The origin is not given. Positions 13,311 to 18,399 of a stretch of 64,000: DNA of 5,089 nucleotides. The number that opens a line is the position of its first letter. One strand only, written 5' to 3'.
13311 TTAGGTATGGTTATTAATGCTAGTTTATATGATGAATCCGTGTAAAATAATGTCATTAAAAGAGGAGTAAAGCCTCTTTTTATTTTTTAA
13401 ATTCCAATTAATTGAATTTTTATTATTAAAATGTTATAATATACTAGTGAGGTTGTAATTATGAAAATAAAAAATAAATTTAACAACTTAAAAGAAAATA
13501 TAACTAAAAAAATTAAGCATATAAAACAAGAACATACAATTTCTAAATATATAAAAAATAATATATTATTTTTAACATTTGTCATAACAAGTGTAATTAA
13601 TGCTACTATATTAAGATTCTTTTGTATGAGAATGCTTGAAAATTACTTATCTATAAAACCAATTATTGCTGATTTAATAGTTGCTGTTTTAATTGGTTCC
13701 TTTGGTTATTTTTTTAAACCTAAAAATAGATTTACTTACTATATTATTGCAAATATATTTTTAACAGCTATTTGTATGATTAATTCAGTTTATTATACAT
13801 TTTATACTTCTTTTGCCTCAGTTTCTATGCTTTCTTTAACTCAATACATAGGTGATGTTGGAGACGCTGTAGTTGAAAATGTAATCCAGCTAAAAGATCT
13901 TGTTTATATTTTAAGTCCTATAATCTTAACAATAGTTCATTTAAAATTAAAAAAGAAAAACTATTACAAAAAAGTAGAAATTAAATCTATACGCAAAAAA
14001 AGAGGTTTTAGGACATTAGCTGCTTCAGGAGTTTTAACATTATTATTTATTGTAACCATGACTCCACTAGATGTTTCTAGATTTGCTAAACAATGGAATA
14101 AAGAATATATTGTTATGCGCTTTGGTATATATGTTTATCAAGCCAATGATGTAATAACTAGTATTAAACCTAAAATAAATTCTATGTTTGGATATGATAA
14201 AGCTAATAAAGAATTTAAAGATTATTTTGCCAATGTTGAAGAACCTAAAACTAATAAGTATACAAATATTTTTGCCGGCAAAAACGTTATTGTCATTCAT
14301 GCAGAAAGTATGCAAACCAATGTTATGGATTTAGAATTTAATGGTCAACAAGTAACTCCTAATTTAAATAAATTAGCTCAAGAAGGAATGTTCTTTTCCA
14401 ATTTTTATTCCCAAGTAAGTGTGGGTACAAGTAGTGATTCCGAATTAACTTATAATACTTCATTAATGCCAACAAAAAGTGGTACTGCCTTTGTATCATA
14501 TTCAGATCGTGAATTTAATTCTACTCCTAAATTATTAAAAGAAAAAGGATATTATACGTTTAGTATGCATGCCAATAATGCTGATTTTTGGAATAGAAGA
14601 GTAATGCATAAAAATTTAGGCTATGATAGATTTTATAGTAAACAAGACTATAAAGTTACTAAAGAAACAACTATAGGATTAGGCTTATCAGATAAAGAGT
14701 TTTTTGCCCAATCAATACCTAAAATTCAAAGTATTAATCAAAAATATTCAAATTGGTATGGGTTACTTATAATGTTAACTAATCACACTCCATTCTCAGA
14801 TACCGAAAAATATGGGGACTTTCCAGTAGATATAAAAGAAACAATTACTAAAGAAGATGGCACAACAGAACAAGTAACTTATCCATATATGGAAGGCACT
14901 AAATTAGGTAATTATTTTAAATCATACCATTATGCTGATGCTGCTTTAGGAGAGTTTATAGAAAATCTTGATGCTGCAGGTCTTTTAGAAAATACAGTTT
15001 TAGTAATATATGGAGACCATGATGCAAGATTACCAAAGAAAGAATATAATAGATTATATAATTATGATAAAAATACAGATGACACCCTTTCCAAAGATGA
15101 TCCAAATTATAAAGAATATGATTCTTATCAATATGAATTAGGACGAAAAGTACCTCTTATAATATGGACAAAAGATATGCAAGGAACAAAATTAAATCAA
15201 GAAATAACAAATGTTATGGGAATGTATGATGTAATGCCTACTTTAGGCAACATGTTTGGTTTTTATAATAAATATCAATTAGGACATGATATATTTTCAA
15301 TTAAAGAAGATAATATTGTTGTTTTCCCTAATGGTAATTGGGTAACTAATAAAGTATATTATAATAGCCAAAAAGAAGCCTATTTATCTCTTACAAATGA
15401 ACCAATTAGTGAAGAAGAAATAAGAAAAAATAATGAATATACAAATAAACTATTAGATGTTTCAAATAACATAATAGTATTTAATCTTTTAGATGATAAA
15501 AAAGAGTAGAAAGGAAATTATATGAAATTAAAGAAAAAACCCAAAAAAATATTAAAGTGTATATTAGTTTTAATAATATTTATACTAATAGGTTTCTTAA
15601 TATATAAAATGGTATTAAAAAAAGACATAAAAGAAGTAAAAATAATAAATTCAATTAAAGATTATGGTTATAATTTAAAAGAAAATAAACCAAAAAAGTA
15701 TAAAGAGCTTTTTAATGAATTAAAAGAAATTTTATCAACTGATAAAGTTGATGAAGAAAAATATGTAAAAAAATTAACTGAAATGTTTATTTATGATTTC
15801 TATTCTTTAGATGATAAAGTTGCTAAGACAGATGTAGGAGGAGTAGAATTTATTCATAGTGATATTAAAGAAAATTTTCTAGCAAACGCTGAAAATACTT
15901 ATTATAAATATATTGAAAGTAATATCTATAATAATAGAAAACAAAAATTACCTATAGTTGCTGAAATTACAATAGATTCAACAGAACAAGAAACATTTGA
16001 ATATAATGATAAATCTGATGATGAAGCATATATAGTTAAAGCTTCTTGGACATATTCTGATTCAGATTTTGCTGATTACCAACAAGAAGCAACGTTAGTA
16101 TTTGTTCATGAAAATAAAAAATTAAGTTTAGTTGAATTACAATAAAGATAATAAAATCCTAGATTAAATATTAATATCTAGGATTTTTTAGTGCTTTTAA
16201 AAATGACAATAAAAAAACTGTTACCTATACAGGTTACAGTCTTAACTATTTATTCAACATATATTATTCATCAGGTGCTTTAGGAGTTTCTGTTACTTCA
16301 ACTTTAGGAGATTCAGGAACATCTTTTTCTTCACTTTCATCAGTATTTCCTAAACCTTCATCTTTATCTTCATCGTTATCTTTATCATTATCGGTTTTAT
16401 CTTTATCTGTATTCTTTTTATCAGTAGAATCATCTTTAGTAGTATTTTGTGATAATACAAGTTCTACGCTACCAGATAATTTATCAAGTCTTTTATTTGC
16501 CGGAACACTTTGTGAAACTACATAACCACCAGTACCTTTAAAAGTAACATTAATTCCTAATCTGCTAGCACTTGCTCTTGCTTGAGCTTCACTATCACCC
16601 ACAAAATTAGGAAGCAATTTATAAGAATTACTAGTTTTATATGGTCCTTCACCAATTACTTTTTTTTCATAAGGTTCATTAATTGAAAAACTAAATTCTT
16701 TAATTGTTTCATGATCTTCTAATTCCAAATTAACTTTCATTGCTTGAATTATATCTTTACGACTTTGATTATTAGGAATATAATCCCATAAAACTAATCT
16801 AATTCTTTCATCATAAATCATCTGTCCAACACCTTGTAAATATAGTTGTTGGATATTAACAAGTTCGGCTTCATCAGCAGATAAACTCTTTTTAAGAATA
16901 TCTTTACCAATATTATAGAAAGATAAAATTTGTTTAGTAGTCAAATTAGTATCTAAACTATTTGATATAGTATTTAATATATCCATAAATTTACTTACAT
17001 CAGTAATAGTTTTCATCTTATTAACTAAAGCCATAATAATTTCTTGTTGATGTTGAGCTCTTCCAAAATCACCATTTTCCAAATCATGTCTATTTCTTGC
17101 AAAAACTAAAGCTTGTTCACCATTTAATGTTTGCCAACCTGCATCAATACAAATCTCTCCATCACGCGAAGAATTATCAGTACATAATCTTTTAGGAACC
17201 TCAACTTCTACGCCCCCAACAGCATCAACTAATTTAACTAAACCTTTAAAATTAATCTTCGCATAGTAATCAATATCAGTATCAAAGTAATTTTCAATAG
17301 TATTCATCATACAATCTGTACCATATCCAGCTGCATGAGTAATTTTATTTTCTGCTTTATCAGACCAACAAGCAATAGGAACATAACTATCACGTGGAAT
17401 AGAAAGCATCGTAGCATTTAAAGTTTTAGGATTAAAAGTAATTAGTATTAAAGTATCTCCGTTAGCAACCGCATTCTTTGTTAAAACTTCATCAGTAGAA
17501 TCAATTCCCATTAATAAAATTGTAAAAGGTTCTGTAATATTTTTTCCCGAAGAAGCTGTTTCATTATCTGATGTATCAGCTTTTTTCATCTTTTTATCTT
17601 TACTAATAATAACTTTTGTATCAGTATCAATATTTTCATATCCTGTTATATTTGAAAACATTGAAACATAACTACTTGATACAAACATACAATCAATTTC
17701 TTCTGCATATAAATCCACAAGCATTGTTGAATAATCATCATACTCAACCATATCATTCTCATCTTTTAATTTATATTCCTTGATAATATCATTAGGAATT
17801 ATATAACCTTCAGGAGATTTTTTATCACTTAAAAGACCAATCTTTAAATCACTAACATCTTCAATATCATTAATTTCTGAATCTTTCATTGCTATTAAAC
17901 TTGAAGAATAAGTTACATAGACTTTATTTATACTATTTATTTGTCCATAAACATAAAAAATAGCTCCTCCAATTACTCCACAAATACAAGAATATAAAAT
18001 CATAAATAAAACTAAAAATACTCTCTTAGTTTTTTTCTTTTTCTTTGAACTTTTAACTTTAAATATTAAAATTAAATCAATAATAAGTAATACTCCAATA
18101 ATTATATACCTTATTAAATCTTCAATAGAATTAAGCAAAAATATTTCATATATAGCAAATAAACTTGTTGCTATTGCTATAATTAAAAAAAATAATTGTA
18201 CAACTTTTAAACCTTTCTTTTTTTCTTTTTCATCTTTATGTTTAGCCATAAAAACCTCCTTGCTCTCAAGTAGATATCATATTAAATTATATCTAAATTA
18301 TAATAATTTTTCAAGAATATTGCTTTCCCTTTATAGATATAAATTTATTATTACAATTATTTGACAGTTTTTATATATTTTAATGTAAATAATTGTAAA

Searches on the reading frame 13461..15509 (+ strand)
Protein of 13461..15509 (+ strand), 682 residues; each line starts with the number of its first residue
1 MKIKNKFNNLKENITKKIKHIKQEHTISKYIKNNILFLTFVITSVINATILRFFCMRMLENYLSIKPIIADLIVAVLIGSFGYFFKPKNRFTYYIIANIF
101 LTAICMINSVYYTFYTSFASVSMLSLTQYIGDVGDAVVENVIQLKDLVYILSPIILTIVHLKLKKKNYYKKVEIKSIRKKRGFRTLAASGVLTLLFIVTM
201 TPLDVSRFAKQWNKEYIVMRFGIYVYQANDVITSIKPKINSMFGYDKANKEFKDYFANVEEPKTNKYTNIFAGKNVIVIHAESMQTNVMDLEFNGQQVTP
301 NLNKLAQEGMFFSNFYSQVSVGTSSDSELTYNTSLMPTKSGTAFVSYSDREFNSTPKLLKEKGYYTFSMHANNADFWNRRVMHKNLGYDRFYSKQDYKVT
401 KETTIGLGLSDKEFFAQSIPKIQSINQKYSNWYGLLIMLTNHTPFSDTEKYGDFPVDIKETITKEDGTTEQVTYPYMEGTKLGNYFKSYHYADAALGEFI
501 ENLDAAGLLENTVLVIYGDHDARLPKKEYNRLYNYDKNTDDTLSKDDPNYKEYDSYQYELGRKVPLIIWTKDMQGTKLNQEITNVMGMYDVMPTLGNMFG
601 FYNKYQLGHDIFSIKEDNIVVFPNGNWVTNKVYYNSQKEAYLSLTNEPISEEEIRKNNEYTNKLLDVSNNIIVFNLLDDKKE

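Call 10: search_protein_families(library=pfam, proteins=[window:13461-15509:+], max_evalue=0.01)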
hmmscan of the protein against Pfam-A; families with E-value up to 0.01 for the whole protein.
window:13461-15509:+ (682 aa): 2 families
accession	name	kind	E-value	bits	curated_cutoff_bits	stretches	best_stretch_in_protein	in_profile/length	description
PF00884.28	Sulfatase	-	7.4e-36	124.4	25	1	274-600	1-300/301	Sulfatase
PF01663.27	Phosphodiest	-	0.00012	22.2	23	1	481-520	176-219/342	Type I phosphodiesterase / nucleotide pyrophosphatase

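Call 11: search_protein_families(library=ncbifam, proteins=[window:13461-15509:+], max_evalue=0.01)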
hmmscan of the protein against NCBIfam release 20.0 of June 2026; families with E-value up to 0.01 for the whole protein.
window:13461-15509:+ (682 aa): 4 families
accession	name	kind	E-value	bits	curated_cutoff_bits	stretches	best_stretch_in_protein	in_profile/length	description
NF053595.1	LptchSynLtaSGpos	equivalog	6.5e-93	312.4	970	1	68-677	38-606/626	lipoteichoic acid synthase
NF010322.0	PRK13759.1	equivalog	4.8e-14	51.7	481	1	275-369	8-102/486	arylsulfatase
TIGR03417.1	chol_sulfatase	equivalog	1.5e-08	34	433.45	1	484-524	254-294/500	choline-sulfatase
NF045661.1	HdlasePehA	equivalog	3.6e-05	22.6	900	0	274-364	3-92/506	phosphoric/sulfuric ester hydrolase PehA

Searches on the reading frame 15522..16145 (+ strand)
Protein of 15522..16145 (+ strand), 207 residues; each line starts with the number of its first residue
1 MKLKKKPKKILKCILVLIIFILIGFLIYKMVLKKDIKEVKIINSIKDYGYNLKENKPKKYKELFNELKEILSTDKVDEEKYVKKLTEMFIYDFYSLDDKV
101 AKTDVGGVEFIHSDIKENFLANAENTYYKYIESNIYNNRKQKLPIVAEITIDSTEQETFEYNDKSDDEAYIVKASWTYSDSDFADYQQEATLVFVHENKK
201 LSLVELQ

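Call 10: search_protein_families(library=pfam, proteins=[window:15522-16145:+], max_evalue=0.01)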
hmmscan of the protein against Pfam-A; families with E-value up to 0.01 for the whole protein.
window:15522-16145:+ (207 aa): 1 family
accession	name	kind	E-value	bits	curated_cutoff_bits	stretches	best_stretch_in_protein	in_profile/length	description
PF14264.12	Glucos_trans_II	-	0.0029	17.2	30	1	6-73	167-235/317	Glucosyl transferase GtrII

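Call 11: search_protein_families(library=ncbifam, proteins=[window:15522-16145:+], max_evalue=0.01)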
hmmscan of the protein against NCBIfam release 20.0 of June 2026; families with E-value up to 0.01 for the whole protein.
window:15522-16145:+ (207 aa): 1 family
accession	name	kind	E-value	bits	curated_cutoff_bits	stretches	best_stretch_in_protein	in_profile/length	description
TIGR04265.1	bac_cardiolipin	equivalog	0.0032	16.5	290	1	5-90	27-108/483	cardiolipin synthase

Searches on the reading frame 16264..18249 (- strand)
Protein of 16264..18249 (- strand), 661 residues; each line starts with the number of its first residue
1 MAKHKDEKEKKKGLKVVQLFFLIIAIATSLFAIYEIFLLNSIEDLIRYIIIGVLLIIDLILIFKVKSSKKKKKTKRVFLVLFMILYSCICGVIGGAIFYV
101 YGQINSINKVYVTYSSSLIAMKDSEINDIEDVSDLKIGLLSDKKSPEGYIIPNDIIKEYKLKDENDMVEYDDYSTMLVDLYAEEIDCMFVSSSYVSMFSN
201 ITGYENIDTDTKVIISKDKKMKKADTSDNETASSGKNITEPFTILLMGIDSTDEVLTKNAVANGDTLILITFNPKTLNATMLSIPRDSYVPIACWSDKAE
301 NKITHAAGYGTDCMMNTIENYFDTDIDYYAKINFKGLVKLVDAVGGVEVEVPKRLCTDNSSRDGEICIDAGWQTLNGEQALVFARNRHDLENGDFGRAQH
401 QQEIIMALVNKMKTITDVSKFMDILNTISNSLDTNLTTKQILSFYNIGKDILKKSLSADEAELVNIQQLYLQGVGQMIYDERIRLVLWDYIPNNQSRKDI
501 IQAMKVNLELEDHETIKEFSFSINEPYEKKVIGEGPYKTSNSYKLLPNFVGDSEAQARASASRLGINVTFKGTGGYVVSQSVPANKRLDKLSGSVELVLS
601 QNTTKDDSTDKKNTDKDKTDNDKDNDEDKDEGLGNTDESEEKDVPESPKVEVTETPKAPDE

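Call 10: search_protein_families(library=pfam, proteins=[window:16264-18249:-], max_evalue=0.01)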
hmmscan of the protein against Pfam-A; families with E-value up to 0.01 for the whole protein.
window:16264-18249:- (661 aa): 4 families
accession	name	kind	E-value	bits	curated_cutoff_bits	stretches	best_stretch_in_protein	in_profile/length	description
PF03816.19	LytR_cpsA_psr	-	6.3e-47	159.9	24.6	1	264-413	2-149/150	LytR_cpsA_psr family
PF03793.24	PASTA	-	1.8e-08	34.6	23.2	1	546-600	3-63/64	PASTA domain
PF12974.12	Phosphonate-bd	-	2.4e-06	27.5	27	1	113-197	84-169/242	ABC transporter, phosphonate, periplasmic substrate-binding protein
PF10329.14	DUF2417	-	0.0012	18.8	25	1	17-90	78-150/234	Region of unknown function (DUF2417)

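Call 11: search_protein_families(library=ncbifam, proteins=[window:16264-18249:-], max_evalue=0.01)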
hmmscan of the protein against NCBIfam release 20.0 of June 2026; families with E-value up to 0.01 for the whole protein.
window:16264-18249:- (661 aa): 8 families
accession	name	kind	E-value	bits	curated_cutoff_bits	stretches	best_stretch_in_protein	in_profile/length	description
NF051849.1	LCP_trans_Cps2A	equivalog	5e-61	207.3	650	1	8-446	3-419/477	LCP family glycopolymer transferase CpsA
NF047591.1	ligase_LytR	equivalog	7.3e-45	153.7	450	1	221-463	39-291/336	glycopolymer--peptidoglycan transferase LytR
NF006897.1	PRK09379.1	equivalog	6.2e-44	150.4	441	1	215-508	35-297/298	polyisoprenyl-teichoic acid--peptidoglycan teichoic acid transferase TagU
TIGR00350.1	lytR_cpsA_psr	domain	5.5e-38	130.6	62.3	1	262-413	1-151/152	LCP family glycopolymer transferase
TIGR01098.1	3A0109s03R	subfamily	2.5e-06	27.2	112.05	1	113-166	119-172/253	phosphate/phosphite/phosphonate ABC transporter substrate-binding protein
NF045951.1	MAG0110_fam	subfamily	0.00063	19.1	98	1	20-119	24-122/237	MAG0110 family membrane protein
TIGR03431.1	PhnD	equivalog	0.00094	18.7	261.1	1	113-162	114-162/288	phosphonate ABC transporter substrate-binding protein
NF046000.1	MAG1210_fam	subfamily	0.0061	15.3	275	0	3-73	54-127/550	MAG1210 family protein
